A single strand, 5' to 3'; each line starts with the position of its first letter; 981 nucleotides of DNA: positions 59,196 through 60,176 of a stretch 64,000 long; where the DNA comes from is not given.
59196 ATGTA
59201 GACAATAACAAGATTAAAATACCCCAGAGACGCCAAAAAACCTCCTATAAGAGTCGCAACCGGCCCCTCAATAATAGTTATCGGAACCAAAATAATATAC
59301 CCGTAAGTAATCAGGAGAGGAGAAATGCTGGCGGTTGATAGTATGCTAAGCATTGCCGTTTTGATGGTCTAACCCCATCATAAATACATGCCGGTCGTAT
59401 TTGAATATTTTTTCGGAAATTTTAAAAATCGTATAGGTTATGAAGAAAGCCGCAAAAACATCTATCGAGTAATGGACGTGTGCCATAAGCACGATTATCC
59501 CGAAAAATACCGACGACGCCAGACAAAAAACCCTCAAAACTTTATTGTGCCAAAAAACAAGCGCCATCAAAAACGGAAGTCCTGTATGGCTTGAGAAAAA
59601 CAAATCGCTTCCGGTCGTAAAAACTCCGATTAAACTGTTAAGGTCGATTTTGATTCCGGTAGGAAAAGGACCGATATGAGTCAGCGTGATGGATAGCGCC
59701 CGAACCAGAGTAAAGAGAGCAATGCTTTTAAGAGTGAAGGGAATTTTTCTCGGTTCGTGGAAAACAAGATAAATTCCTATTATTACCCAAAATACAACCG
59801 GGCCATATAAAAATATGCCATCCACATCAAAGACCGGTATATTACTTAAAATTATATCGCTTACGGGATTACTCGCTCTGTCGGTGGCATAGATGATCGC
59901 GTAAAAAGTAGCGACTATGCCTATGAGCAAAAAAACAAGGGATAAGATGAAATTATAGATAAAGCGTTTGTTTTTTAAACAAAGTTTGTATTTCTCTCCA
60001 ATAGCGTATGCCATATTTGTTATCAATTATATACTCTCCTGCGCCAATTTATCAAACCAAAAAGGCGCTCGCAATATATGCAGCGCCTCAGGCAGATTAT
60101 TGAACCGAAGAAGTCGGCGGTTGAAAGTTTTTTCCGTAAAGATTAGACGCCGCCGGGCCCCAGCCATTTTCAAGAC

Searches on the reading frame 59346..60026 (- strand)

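Call 42: search_protein_families(library=pfam, proteins=[window:59346-60026:-], max_evalue=0.001)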
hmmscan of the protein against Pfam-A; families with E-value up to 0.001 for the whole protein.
window:59346-60026:- (226 aa): 1 family
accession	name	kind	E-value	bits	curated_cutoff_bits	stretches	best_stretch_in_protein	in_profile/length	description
PF14360.12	PAP2_C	-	9.9e-09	36.1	27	1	140-203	3-71/74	PAP2 superfamily C-terminal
